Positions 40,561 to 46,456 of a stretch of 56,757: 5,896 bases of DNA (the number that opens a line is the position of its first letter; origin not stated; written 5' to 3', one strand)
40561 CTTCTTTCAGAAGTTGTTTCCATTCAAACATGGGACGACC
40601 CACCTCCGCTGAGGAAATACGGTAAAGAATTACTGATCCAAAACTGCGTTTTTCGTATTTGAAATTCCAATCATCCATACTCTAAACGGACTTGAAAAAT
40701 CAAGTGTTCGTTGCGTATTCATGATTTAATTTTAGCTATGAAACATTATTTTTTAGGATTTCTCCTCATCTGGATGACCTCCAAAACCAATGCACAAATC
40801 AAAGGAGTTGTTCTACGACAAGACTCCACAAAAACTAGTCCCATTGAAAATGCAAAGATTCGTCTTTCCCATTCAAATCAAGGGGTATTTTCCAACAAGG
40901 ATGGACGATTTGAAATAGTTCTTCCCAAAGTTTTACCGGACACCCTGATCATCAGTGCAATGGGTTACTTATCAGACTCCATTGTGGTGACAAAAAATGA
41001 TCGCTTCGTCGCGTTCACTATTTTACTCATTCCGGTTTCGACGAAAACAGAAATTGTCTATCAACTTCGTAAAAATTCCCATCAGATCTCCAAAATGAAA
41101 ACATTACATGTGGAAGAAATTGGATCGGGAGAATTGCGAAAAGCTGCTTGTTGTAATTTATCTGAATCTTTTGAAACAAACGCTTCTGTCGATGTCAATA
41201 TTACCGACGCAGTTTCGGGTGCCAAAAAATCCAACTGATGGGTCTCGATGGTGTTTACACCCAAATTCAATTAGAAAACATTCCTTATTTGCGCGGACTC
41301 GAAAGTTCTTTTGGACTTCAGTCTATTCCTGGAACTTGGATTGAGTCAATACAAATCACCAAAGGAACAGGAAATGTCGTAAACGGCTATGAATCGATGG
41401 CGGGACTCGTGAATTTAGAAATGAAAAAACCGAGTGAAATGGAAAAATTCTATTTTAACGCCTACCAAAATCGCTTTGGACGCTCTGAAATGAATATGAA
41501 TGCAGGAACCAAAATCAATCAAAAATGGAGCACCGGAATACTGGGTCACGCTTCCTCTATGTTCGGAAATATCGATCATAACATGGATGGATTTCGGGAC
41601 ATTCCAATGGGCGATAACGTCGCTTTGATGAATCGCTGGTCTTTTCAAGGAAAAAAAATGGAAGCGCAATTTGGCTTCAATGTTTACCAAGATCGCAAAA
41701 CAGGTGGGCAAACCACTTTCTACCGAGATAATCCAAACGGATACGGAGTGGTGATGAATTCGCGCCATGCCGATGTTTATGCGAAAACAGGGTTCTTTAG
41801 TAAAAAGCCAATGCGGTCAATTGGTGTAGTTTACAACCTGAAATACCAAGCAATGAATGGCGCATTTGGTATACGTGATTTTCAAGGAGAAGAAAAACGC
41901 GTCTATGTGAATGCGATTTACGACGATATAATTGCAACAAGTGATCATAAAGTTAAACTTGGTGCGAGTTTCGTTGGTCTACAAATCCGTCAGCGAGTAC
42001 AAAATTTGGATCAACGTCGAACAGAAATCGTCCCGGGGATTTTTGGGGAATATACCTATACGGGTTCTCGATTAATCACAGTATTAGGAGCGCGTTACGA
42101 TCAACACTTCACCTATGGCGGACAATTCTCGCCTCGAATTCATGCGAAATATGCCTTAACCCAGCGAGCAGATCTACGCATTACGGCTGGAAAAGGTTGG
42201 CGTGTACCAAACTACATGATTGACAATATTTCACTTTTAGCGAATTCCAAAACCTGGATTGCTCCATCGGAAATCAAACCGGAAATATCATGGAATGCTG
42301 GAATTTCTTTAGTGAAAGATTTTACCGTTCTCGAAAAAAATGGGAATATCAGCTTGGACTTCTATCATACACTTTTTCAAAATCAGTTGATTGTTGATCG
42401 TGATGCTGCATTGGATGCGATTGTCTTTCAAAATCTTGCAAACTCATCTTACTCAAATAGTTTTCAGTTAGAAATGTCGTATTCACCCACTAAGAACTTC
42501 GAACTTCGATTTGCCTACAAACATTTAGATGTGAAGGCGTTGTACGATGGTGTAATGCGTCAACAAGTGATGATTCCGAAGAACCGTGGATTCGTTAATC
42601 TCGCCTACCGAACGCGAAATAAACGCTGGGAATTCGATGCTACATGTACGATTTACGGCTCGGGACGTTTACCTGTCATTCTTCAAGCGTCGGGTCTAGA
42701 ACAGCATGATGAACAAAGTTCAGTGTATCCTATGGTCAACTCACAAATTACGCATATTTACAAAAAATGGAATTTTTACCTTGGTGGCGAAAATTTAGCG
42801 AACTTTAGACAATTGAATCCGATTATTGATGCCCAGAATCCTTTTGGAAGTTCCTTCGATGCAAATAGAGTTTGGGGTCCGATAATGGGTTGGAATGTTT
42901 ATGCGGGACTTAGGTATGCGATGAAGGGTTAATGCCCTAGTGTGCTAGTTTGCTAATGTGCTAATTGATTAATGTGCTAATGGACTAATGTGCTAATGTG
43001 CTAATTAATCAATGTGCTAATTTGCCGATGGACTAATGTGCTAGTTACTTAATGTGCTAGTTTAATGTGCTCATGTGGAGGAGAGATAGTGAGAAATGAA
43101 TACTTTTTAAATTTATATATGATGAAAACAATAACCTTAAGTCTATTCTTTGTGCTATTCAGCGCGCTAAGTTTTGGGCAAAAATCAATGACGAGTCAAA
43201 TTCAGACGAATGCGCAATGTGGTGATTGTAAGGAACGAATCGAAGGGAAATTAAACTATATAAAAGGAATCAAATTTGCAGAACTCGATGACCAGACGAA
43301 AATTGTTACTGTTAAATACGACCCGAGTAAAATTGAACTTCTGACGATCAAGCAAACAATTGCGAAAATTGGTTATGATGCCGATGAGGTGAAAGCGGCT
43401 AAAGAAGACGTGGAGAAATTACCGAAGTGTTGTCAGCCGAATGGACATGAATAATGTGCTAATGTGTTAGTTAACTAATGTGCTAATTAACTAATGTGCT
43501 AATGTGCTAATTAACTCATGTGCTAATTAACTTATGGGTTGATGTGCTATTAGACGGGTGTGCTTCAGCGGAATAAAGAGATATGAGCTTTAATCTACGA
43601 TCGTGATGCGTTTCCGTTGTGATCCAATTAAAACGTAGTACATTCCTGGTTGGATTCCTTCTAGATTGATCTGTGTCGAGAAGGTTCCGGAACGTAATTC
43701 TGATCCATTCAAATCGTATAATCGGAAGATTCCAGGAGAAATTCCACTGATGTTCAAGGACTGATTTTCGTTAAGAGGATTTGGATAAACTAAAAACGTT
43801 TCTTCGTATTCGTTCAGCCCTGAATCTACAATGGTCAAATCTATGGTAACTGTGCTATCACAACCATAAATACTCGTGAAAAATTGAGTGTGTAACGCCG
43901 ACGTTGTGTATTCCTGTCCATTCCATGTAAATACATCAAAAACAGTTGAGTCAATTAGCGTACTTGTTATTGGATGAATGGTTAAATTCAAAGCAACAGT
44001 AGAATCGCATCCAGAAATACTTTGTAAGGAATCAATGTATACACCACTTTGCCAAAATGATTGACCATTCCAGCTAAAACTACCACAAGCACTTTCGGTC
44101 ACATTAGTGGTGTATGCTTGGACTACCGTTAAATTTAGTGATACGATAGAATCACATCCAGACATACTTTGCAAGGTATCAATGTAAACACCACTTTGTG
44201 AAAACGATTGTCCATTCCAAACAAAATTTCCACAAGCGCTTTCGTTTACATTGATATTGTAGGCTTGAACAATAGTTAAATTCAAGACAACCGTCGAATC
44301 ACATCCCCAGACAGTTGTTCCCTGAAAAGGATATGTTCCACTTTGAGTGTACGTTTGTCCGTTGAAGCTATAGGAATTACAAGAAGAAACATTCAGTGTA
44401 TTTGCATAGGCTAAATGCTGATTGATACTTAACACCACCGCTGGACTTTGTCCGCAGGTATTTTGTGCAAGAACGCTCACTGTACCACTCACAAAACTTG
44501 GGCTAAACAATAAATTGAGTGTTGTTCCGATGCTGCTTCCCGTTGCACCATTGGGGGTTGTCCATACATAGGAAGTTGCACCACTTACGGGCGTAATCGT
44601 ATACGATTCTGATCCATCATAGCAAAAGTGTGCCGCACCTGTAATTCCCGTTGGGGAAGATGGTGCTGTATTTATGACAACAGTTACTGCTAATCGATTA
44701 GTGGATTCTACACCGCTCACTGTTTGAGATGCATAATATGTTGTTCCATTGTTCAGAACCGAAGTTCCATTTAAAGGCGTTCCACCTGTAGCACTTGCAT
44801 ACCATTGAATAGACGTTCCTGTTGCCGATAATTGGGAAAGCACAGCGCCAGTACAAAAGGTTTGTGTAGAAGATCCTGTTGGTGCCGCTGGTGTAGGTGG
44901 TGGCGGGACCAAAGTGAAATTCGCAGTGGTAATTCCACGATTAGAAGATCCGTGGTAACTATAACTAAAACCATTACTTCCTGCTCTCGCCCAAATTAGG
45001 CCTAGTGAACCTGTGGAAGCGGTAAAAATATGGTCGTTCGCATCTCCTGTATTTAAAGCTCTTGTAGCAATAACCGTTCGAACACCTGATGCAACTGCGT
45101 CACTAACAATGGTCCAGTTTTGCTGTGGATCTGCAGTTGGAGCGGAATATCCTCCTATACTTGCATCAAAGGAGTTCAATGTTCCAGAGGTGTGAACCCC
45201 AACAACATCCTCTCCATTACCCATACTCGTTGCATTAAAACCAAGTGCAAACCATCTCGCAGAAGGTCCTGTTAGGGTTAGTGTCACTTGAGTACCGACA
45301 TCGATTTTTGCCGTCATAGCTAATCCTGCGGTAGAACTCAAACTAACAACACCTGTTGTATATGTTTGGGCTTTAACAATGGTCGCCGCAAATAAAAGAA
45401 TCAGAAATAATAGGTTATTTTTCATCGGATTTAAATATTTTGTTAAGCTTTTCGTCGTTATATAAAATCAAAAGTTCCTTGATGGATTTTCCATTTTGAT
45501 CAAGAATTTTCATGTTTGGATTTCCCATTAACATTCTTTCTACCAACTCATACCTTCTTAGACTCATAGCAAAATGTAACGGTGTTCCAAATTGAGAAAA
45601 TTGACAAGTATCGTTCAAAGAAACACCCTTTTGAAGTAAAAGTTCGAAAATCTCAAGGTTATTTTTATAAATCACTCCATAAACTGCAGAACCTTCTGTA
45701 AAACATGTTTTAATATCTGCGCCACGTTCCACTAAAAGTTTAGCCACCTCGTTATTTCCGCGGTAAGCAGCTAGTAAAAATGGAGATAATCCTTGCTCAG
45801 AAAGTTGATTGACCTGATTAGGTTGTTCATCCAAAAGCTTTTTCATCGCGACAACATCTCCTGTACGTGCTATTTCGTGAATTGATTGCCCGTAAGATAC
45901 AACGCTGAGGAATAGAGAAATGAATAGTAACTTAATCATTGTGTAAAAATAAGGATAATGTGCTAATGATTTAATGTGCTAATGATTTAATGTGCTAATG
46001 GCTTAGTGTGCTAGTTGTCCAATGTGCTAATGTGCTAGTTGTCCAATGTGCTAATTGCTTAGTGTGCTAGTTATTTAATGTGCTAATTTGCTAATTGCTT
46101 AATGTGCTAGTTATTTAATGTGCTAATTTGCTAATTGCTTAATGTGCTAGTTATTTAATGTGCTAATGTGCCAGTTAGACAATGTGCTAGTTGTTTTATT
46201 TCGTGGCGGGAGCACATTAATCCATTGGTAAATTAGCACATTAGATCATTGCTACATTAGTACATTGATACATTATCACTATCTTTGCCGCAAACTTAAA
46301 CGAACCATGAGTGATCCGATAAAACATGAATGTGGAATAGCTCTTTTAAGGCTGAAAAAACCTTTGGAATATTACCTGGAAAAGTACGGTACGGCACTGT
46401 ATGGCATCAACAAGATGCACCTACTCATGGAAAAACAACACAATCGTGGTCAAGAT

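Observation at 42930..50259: Arrays begin exactly on the TAA stop codon of five flanking genes (junction TAA|TGTGCT)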

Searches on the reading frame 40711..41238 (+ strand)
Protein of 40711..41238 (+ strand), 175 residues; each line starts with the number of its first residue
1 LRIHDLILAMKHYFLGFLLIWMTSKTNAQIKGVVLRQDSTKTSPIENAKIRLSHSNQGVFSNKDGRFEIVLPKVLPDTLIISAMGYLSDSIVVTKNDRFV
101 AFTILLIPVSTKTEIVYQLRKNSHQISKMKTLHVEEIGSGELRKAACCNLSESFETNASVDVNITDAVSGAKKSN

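Call 7: search_protein_families(library=pfam, proteins=[window:40711-41238:+])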
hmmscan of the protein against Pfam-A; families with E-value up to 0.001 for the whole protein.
window:40711-41238:+ (175 aa): 2 families
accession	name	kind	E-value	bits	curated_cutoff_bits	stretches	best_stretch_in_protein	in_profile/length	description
PF13715.12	CarbopepD_reg_2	-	1.4e-10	41.5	32.2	1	30-99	1-68/88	CarboxypepD_reg-like domain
PF13620.12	CarboxypepD_reg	-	2.4e-07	31.4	32.3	1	29-94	1-70/82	Carboxypeptidase regulatory-like domain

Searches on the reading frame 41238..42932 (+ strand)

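Call 7: search_protein_families(library=pfam, proteins=[window:41238-42932:+])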
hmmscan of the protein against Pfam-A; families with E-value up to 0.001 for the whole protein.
window:41238-42932:+ (564 aa): 1 family
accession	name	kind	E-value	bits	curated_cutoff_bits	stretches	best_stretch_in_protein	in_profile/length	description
PF00593.30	TonB_dep_Rec_b-barrel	-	2.8e-18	67.5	27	1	132-520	67-436/436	TonB dependent receptor-like, beta-barrel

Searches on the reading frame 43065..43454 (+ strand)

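Call 7: search_protein_families(library=pfam, proteins=[window:43065-43454:+])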
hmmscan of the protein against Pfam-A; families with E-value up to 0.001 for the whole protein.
window:43065-43454:+ (129 aa): 1 family
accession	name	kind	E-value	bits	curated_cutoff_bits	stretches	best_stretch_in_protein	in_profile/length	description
PF00403.32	HMA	-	7.8e-11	42.6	24.8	1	51-105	8-62/62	Heavy-metal-associated domain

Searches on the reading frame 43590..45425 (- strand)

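Call 7: search_protein_families(library=pfam, proteins=[window:43590-45425:-])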
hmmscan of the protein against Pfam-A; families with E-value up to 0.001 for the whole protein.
window:43590-45425:- (611 aa): 4 families
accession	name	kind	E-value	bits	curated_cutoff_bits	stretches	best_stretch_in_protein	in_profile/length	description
PF19408.5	PKD_6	-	9.9e-15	55.1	25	1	255-333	2-81/82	PKD-like domain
PF03351.22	DOMON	-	4.1e-11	43.6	32.7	1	43-146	14-122/124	DOMON domain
PF19081.6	Ig_7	-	8.8e-09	36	27.3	1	179-252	1-83/84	Ig-like domain CHU_C associated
PF18962.6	Por_Secre_tail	-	5.1e-06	27.1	27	1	546-606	1-68/75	Secretion system C-terminal sorting domain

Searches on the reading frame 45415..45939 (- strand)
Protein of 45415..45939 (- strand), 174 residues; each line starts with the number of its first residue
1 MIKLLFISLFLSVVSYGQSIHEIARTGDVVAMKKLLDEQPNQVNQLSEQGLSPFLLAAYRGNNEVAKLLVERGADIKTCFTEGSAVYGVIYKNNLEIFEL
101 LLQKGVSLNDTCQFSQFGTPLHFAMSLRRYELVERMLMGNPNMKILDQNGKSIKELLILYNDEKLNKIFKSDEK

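Call 7: search_protein_families(library=pfam, proteins=[window:45415-45939:-])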
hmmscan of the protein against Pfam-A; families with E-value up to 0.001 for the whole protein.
window:45415-45939:- (174 aa): 5 families
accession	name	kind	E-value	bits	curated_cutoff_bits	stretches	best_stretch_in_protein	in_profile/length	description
PF12796.13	Ank_2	-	2.7e-15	57.1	27.3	2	21-111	2-89/90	Ankyrin repeats (3 copies)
PF00023.36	Ank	-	2.6e-14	53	21.1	1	50-76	2-28/33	Ankyrin repeat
PF13606.12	Ank_3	-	7.5e-12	44.6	22.3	0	50-77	2-29/30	Ankyrin repeat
PF13857.12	Ank_5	-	1.1e-11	45.3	27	1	35-80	1-46/56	Ankyrin repeats (many copies)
PF13637.12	Ank_4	-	5.8e-10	39.6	22.7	1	90-134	5-47/50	Ankyrin repeats (many copies)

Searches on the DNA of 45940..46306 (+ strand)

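Call 63: search_dna_similar(query=window:45940-46306:+, collection=phages, mode=distant, max_rows=15)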
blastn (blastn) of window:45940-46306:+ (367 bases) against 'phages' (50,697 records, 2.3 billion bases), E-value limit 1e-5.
No match.
